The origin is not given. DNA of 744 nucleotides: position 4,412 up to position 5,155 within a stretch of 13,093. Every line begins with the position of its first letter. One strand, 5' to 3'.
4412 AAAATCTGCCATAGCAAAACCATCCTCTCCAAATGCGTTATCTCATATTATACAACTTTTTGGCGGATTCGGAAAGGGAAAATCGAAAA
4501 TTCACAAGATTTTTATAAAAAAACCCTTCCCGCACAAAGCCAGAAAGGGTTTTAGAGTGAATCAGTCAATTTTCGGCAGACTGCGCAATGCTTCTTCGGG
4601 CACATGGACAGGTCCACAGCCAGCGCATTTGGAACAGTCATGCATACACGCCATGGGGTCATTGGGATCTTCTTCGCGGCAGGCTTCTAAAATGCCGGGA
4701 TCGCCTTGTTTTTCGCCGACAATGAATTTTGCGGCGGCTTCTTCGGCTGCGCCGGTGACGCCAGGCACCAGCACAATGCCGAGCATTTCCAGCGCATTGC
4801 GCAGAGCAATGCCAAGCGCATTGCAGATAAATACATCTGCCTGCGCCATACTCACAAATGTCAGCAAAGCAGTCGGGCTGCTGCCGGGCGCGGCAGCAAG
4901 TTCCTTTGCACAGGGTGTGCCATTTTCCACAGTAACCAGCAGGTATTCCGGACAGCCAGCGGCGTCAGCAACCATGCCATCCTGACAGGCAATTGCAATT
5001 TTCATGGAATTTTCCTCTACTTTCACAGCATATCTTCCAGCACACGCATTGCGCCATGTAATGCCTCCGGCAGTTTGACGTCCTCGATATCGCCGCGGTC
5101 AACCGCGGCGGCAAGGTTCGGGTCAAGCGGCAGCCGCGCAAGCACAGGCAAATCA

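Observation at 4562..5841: Matching Cys-His motifs at the N-terminus of the Mrp/NBP35 ATPase and the C-terminus of its NifX-like partner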

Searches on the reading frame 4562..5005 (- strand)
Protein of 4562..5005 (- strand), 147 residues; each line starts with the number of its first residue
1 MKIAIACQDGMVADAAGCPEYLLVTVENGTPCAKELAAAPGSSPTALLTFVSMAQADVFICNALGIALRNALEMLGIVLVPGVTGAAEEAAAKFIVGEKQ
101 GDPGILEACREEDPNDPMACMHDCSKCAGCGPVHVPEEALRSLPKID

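Call 3: search_protein_families(library=pfam, proteins=[window:4562-5005:-], max_evalue=0.01)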
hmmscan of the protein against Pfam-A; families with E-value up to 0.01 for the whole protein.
window:4562-5005:- (147 aa): 1 family
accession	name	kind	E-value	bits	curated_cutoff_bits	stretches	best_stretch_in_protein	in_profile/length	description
PF02579.22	Nitro_FeMo-Co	-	2.9e-05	24.7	26.3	1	18-95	12-93/94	Dinitrogenase iron-molybdenum cofactor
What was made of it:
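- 4562..5005 (-): NifX/NifB-like (Di-Nase, PF02579-type) protein, 147 aa, starting 17 nt after the Mrp stop codon. PF02579 24.7 bits (call 3).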

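Call 5: find_homologous_proteins(query=window:4562-5005:-, max_evalue=0.001)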
Query window:4562-5005:- (147 aa): 144 proteins with E <= 0.001 among 215 candidates; the best 120 are listed.
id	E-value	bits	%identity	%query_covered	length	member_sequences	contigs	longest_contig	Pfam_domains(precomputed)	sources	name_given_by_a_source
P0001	5.5e-89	314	97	100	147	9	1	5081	PF02579.23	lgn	-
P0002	8.5e-74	265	82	100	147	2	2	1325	PF02579.23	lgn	-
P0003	2.3e-72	260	81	99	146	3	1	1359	PF02579.23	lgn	-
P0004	5.1e-72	259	79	100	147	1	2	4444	PF02579.23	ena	-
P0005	4.3e-70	253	78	99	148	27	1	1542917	PF02579.23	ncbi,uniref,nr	ncbi:NifB/NifX family molybdenum-iron cluster-binding protein [Intestinibacillus sp. Marseille-P6563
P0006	5.1e-70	252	78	99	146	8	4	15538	PF02579.23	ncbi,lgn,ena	ncbi:MAG: NifB/NifX family molybdenum-iron cluster-binding protein [Butyricicoccus sp.]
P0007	2.0e-69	250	76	100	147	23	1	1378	-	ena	-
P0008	1.3e-68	248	77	99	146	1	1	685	PF02579.23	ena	-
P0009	6.0e-68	246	77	99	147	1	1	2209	-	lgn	-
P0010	3.0e-67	243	76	99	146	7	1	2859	PF02579.23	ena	-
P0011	3.9e-67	243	76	99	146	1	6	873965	PF02579.23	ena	-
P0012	5.0e-66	239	74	100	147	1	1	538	-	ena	-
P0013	5.5e-66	239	74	99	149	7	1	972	PF02579.23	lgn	-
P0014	9.8e-64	232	73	99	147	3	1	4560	-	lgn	-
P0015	1.1e-63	232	71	99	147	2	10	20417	PF02579.23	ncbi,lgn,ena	-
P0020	1.7e-61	225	69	100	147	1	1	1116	PF02579.23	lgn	-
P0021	1.8e-58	215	66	99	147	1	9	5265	PF02579.23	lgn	-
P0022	4.2e-58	214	67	98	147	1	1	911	PF02579.23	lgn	-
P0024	4.6e-53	197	61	99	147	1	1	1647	PF02579.23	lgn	-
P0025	5.7e-53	197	67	99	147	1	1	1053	PF02579.23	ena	-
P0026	1.0e-52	196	61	99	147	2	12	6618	PF02579.23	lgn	-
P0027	1.0e-52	196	61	99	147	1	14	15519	PF02579.23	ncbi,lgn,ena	-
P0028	2.1e-52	195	61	99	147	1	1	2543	PF02579.23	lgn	-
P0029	1.1e-51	193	63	99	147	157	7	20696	PF02579.23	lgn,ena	-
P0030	1.1e-51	193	64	100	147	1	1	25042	PF02579.23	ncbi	-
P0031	1.1e-51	193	61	99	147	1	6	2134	PF02579.23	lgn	-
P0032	1.7e-51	192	64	100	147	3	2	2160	PF02579.23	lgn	-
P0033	2.4e-51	192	59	99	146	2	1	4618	PF02579.23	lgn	-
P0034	2.2e-50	189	64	99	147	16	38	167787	PF02579.23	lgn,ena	-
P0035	3.9e-50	188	59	99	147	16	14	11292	PF02579.23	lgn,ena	-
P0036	5.2e-50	187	61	100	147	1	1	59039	PF02579.23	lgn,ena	-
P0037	6.2e-50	187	62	99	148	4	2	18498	PF02579.23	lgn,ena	-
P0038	7.1e-50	187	59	99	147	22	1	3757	PF02579.23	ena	-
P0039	9.2e-50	187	64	99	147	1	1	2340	PF02579.23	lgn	-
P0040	1.1e-49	186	63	99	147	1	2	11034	PF02579.23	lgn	-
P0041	1.3e-49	186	60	100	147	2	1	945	PF02579.23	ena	-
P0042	4.2e-49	184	61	99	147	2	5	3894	PF02579.23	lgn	-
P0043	4.5e-49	184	59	100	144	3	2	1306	PF02579.23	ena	-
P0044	1.2e-47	180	62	99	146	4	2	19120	PF02579.23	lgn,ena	-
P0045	1.4e-47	180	59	99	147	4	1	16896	PF02579.23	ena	-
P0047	1.9e-47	179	60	92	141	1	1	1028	PF02579.23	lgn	-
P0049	4.1e-47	178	59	99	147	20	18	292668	PF02579.23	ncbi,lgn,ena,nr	ncbi:MAG: hypothetical protein KHY76_07800 [Butyricicoccus pullicaecorum]|nr:hypothetical protein [B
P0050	5.8e-47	178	61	93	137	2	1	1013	PF02579.23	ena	-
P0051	6.0e-46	174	56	99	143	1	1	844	PF02579.23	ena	-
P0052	6.8e-46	174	56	99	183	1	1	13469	PF02579.23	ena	-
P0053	7.3e-46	174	57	99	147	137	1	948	PF02579.23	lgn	-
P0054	7.4e-46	174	56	99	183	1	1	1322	PF02579.23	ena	-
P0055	1.3e-45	173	54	99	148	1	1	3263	PF02579.23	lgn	-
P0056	1.4e-45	173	59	99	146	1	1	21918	PF02579.23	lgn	-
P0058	1.8e-45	173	55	99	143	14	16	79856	PF02579.23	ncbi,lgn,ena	-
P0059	1.9e-45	173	59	98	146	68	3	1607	PF02579.23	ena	-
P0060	2.5e-45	172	57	98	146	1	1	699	PF02579.23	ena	-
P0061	2.9e-45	172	57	98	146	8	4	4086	PF02579.23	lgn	-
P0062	3.4e-45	172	57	98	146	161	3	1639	PF02579.23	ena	-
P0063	3.8e-45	172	62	86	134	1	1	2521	PF02579.23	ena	-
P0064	4.3e-45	171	57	98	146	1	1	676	PF02579.23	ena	-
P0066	4.8e-45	171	57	98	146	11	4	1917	PF02579.23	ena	-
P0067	5.9e-45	171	62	99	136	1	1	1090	PF02579.23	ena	-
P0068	6.5e-45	171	55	100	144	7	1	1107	PF02579.23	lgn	-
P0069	6.6e-45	171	56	98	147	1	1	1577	PF02579.23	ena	-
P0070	7.4e-45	171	56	98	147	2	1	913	PF02579.23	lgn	-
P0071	7.4e-45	171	56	98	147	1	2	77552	PF02579.23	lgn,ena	-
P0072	7.7e-45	171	57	98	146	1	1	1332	PF02579.23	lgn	-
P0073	7.9e-45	171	56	98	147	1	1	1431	PF02579.23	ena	-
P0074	8.9e-45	170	58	98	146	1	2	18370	PF02579.23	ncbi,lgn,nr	ncbi:MAG: NifB/NifX family molybdenum-iron cluster-binding protein [Eubacteriales bacterium]|nr:NifB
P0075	1.1e-44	170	57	98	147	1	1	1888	PF02579.23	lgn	-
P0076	1.1e-44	170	56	99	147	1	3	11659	PF02579.23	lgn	-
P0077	1.2e-44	170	57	98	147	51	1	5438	PF02579.23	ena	-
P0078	1.3e-44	170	56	98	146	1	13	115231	PF02579.23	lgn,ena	-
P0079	1.3e-44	170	56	98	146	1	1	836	PF02579.23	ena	-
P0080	1.7e-44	169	56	98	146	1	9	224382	PF02579.23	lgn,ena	-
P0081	1.7e-44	169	56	98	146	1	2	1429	PF02579.23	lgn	-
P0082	2.4e-44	169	57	98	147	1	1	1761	PF02579.23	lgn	-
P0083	2.4e-44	169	57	92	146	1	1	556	PF02579.23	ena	-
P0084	2.5e-44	169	56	97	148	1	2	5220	PF02579.23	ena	-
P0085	2.8e-44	169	55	98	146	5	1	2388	PF02579.23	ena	-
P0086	2.9e-44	169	55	99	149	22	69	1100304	PF02579.23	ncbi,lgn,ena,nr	ncbi:hypothetical protein JQM60_10015 [Butyricicoccus pullicaecorum]|nr:hypothetical protein [Butyri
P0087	3.1e-44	169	55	98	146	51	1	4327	PF02579.23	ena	-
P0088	7.0e-44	168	55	98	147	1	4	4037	PF02579.23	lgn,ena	-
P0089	9.2e-44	167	55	98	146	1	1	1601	PF02579.23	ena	-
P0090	1.2e-43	167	55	98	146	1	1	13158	PF02579.23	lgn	-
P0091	1.4e-43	167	56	98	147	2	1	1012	PF02579.23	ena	-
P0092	1.5e-43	166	54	98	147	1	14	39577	PF02579.23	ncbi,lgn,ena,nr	nr:NifB/NifX family molybdenum-iron cluster-binding protein [uncultured Agathobaculum sp.]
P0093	1.8e-43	166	55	96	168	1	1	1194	PF02579.23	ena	-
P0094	1.9e-43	166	55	98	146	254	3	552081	PF02579.23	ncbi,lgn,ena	-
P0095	3.1e-43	165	55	98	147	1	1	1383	PF02579.23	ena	-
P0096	3.6e-43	165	55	99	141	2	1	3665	PF02579.23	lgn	-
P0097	4.1e-43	165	55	98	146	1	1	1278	PF02579.23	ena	-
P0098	4.2e-43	165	54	98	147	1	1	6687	PF02579.23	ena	-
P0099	4.2e-43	165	58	90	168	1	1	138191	PF02579.23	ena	-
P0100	4.3e-43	165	58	89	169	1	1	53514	PF02579.23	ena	-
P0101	5.7e-43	165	53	99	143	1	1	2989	PF02579.23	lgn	-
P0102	6.1e-43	164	56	94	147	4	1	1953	PF02579.23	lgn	-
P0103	6.4e-43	164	55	99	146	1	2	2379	PF02579.23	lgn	-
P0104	6.5e-43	164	54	98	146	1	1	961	PF02579.23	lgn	-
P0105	9.2e-43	164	54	98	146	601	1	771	PF02579.23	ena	-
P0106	2.0e-42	163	54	96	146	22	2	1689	PF02579.23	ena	-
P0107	2.8e-42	162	58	92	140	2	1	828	PF02579.23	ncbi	-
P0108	3.3e-42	162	54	98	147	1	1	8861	PF02579.23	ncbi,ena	-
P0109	3.8e-42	162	55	100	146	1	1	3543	PF02579.23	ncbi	-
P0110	4.4e-42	162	58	89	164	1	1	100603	PF02579.23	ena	-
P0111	5.4e-42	161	54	98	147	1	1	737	PF02579.23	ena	-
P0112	6.5e-42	161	55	94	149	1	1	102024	PF02579.23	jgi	-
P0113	9.5e-42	161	52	99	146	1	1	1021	PF02579.23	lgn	-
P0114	9.8e-42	161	56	89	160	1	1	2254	PF02579.23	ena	-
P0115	1.9e-41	160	55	99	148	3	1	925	PF02579.23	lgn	-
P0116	2.6e-40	156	51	99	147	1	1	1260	PF02579.23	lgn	-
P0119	7.3e-39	151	54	98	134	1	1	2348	PF02579.23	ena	-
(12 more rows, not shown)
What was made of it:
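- On NifX/NafY/NifB-C-terminal domain (PF02579, IPR003731): Homologues carry precomputed PF02579 hits and NCBI's NifB/NifX name (call 5).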

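Call 16: find_encoding_contigs(protein=window:4562-5005:-, flank=10000, max_places=4)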
Protein window:4562-5005:- (147 aa): 11 contigs read that carry it; 4 places shown.
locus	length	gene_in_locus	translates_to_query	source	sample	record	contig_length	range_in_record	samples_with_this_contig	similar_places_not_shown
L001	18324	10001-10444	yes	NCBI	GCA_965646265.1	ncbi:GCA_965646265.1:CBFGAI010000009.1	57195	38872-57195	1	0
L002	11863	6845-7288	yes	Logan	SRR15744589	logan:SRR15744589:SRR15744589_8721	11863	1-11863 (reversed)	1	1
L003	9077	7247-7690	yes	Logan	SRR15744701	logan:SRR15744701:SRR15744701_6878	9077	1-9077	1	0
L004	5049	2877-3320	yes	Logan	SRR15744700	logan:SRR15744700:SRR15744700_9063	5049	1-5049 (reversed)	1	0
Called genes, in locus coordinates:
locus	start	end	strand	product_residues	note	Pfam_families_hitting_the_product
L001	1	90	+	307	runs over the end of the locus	PF02517:Rce1-like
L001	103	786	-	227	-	-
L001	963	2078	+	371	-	PF00535:Glycos_transf_2 (weak), PF07719:TPR_2 (faint)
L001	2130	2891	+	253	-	-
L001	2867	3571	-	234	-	PF00072:Response_reg, PF00486:Trans_reg_C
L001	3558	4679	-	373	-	PF13493:DUF4118, PF00512:HisKA, PF02518:HATPase_c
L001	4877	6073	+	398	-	PF00999:Na_H_Exchanger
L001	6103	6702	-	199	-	PF12844:HTH_19 (weak), PF01381:HTH_3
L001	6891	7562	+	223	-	-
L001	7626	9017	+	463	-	PF01145:Band_7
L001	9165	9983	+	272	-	PF01656:CbiA, PF10609:ParA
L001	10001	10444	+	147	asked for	-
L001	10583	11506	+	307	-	-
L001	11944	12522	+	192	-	PF01558:POR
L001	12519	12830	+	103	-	PF13187:Fer4_9 (faint), PF12800:Fer4_4 (faint), PF14697:Fer4_21, PF12838:Fer4_7 (weak), PF00037:Fer4, PF12797:Fer4_2 (weak), PF12837:Fer4_6 (weak), PF12838:Fer4_7 (weak), +2 more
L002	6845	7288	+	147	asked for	-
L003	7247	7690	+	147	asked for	-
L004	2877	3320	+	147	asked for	-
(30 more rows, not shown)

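Call 17: find_related_loci(query=A1, collection=genome_contigs, flank=6000)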
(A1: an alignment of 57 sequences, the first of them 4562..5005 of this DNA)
Query A1 (147 aa) in genome_contigs; peptide patterns used: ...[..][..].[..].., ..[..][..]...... (x = any residue, [..] = any of these).
99 stretches matched a pattern; 62 encode a relative of the query (tblastn E <= 1e-3); 60 distinct loci.
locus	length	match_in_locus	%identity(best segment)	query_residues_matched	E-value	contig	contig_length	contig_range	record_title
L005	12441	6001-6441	97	1-147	9e-93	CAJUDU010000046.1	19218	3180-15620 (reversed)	MAG TPA_asm: uncultured Butyricicoccus sp. isolate MGBC131967 genome assembly, contig: MGBC131967.46, whole genome shotg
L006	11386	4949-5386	77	1-146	3e-73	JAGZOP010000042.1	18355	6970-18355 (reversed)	MAG: Clostridiaceae bacterium isolate L3_128_000G1_dasL3_128_000G1_maxbin2.maxbin.071sta_sub L3_128_000G1_scaffold_2704,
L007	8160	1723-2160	77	1-146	3e-73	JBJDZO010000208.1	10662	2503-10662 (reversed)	MAG: Butyricicoccus sp. isolate PUUB24_bin.038 NODE_4323_length_10662_cov_8.039031, whole genome shotgun sequence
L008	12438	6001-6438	71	1-146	9e-68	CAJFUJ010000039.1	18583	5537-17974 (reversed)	uncultured Butyricicoccus sp. isolate Coassembly_mag_397 genome assembly, contig: MAGpy_11413_min2k_bin_397_fak87_130178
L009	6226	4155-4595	61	1-146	4e-57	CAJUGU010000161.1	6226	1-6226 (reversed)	MAG TPA_asm: uncultured Eubacteriales bacterium isolate MGBC135451 genome assembly, contig: MGBC135451.161, whole genome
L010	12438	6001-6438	65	1-146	1e-56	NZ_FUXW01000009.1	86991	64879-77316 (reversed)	Butyricicoccus pullicaecorum DSM 23266, whole genome shotgun sequence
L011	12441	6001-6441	64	1-147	4e-56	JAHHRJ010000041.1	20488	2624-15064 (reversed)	MAG: Butyricicoccus sp. isolate MAG027 MAG027_41, whole genome shotgun sequence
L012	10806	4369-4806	65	1-146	3e-56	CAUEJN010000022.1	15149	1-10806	MAG TPA_asm: uncultured Butyricicoccus sp. isolate SRR13494497_bin.2_MetaWRAP_v1.3_MAG genome assembly, contig: ERZ19211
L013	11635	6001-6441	64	1-147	2e-55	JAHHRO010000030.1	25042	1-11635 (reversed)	MAG: Butyricicoccus sp. isolate MAG032 MAG032_30, whole genome shotgun sequence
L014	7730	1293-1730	63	1-146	2e-55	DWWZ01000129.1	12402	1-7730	MAG TPA_asm: Candidatus Butyricicoccus avicola isolate ChiSjej6B24-14740 ChiSjej6B24M5__C128746_L12402_SAMN08009954, who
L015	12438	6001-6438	64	1-146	3e-55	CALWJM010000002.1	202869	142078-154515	MAG: uncultured Butyricicoccus sp. isolate BRZ_CE__bin113 genome assembly, contig: BRZ_CE__NODE_95_length_202869_cov_17.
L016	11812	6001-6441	64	1-147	6e-55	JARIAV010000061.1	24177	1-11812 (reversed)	MAG: Butyricicoccus sp. isolate cluster1_bin.78 k127_584331, whole genome shotgun sequence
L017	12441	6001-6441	59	1-146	6e-55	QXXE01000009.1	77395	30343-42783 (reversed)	Clostridiaceae bacterium strain 9 Scaffold7_3, whole genome shotgun sequence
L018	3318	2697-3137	57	1-146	2e-54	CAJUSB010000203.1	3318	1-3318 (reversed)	MAG TPA_asm: uncultured Clostridia bacterium isolate MGBC165025 genome assembly, contig: MGBC165025.203, whole genome sh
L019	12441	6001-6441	78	1-147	3e-75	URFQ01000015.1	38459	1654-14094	uncultured Butyricicoccus sp. isolate UMGS961 genome assembly, contig: NODE_556_length_38459_cov_5.471045, whole genome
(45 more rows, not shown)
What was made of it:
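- Tried and rejected: In 596 Gb of representative genomes the two family patterns hit 99 stretches, 62 of them family members (call 17).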

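Call 21: search_protein_representatives(alignment_id=A1)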
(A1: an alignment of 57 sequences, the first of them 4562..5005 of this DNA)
Query: 57 sequences, 147 profile positions. Proteins with E-value up to 0.001 (for the whole library): 1725; up to 1e-10: 281; up to 1e-30: 15. The best 150 are listed.
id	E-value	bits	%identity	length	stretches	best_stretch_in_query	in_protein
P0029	1.7e-71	254.9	-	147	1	1-146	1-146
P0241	2.0e-45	170.4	-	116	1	37-146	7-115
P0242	2.0e-42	160.7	-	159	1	1-111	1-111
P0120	6.0e-41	155.9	-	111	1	69-146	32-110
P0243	6.6e-40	152.5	-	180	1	64-145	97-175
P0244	4.1e-39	149.9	-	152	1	1-109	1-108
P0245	8.6e-39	148.9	-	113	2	92-144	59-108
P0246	5.9e-38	146.2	-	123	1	66-143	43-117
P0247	3.9e-36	140.2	-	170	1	1-99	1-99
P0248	1.6e-35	138.3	-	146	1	1-135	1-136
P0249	4.1e-34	133.7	-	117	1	40-144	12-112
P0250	6.8e-32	126.5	-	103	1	1-89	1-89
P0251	1.1e-31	125.8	-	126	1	69-144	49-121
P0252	2.7e-31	124.5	-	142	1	1-91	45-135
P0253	9.0e-31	122.8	-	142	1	1-138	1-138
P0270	7.8e-17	77.6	-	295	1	1-132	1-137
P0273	2.1e-16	76.2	-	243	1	1-123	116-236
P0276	4.8e-16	75.1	-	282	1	1-100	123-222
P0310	4.4e-14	68.7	-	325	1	1-132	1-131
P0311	4.4e-14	68.7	-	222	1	1-136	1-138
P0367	7.2e-13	64.8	-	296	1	1-130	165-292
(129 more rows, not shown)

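Call 34: find_homologous_proteins(query=A2, max_evalue=0.001)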
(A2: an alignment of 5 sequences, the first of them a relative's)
Query A2 (5 sequences) (142 aa, profile of the alignment): 94 proteins with E <= 0.001 among 1484 candidates.
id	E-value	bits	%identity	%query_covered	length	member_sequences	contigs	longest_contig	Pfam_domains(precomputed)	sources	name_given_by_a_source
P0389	5.9e-64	232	32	89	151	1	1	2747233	PF02579.23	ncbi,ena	-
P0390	9.1e-64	232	40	96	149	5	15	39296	PF02579.23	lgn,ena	-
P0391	1.6e-61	224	34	89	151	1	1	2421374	PF02579.23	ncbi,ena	-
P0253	2.9e-61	224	100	100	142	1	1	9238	-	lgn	-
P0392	4.8e-60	220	55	89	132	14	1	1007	-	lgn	-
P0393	1.5e-59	218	42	96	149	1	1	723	PF02579.23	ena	-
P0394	1.8e-59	218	38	96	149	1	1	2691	PF02579.23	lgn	-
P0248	4.2e-59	217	32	94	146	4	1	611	PF02579.23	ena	-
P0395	1.2e-58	215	39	96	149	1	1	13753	PF02579.23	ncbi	ncbi:MAG: NifB/NifX family molybdenum-iron cluster-binding protein [Intestinibacillus sp.]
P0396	4.4e-58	213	39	98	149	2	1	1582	PF02579.23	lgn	-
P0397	3.4e-57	210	51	89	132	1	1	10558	-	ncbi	ncbi:MAG: NifB/NifX family molybdenum-iron cluster-binding protein [Butyricicoccaceae bacterium]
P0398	4.1e-57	210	38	98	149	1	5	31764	PF02579.23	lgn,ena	-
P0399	1.4e-56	208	79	99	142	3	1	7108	-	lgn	-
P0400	1.8e-55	205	49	89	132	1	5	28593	-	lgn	-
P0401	2.9e-55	204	83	96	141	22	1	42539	-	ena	-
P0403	1.8e-54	202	39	94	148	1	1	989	PF02579.23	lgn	-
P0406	9.6e-54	199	36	89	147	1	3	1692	PF02579.23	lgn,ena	-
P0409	6.1e-53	197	40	89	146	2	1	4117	PF02579.23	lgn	-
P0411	1.2e-52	196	73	96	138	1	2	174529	-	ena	-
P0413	1.6e-52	195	40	94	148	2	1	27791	PF02579.23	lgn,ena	-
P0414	1.6e-52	195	33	89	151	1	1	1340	PF02579.23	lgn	-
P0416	1.1e-51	193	39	94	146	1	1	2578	PF02579.23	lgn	-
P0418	2.5e-51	191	38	94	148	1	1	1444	PF02579.23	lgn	-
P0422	2.0e-50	188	33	94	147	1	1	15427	PF02579.23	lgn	-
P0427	1.6e-49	185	35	98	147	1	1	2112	PF02579.23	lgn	-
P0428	2.4e-49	185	35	93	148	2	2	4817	PF02579.23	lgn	-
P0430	5.1e-49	184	69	94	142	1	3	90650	-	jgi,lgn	jgi:predicted Fe-Mo cluster-binding NifX family protein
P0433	7.3e-49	183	34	100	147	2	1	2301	PF02579.23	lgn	-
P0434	1.1e-48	183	36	93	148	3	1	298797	PF02579.23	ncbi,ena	-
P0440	1.3e-47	179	32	93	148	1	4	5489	PF02579.23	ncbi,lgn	-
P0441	1.6e-47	179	37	95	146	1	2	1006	PF02579.23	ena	-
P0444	1.6e-46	176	68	99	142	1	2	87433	-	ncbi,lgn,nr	ncbi:MAG: hypothetical protein Q4F79_10510 [Eubacteriales bacterium]|nr:hypothetical protein [Eubact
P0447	8.8e-46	173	41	93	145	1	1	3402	PF02579.23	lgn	-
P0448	1.0e-45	173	55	99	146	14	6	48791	-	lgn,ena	-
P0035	1.5e-45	173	42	93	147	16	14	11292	PF02579.23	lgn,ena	-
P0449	1.6e-45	172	37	95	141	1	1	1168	PF02579.23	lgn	-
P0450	4.3e-45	171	38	96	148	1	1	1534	PF02579.23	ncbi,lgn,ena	-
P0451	8.8e-45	170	39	89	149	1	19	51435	PF02579.23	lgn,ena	-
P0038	2.1e-44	169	39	93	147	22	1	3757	PF02579.23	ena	-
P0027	7.6e-44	167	41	93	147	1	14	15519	PF02579.23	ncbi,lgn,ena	-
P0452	1.5e-43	166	40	100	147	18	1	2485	PF02579.23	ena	-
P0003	1.9e-43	166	46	93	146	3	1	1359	PF02579.23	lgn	-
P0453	6.1e-43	164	38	93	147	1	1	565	PF02579.23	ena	-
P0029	2.8e-42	162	40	98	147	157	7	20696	PF02579.23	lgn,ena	-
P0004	3.2e-42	162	43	93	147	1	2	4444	PF02579.23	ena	-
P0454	4.0e-42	161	32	92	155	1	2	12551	PF02579.23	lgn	-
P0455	4.0e-42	161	36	93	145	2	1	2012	PF02579.23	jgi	-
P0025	6.2e-42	161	38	99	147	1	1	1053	PF02579.23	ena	-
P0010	1.0e-41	160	44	93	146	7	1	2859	PF02579.23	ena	-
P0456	3.0e-41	159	38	93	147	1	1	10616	PF02579.23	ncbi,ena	-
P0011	3.0e-41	159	44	93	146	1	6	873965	PF02579.23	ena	-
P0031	6.3e-41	158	38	93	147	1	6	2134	PF02579.23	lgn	-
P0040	1.3e-40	157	39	99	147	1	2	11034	PF02579.23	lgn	-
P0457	2.1e-39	153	35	92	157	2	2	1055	PF02579.23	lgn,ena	-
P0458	9.7e-38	147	32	92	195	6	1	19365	PF02579.23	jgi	jgi:predicted Fe-Mo cluster-binding NifX family protein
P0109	6.3e-36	141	33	93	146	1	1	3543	PF02579.23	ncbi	-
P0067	1.0e-35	141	38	99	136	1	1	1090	PF02579.23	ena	-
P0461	1.2e-33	134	33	89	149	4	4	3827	PF02579.23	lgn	-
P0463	2.7e-14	71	27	74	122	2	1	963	PF02579.23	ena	-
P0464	6.3e-7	47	21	68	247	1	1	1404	PF00085.27,PF13905.13,PF02579.23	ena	-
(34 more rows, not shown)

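Call 36: find_encoding_contigs(protein=P0411, flank=4000, max_places=1)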
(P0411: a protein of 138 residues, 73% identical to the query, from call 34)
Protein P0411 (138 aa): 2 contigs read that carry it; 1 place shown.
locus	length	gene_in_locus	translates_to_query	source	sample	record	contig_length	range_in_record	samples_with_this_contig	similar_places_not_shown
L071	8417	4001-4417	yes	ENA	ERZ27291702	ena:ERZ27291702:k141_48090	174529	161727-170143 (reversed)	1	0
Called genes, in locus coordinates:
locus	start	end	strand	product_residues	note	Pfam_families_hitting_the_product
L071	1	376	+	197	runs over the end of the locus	-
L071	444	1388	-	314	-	PF12838:Fer4_7 (faint), PF03460:NIR_SIR_ferr, PF01077:NIR_SIR, PF13187:Fer4_9 (faint), PF12797:Fer4_2 (faint), PF12837:Fer4_6 (weak), PF13237:Fer4_10 (weak)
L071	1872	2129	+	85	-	PF00381:PTS-HPr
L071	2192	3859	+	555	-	PF05524:PEP-utilisers_N, PF00391:PEP-utilizers, PF02896:PEP-utilizers_C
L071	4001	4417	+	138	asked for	-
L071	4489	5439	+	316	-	PF00749:tRNA-synt_1c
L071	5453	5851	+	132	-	PF00903:Glyoxalase, PF13468:Glyoxalase_3 (weak), PF13669:Glyoxalase_4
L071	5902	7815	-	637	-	PF02518:HATPase_c, PF13589:HATPase_c_3, PF00183:HSP90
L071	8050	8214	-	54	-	-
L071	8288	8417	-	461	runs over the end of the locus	PF01554:MatE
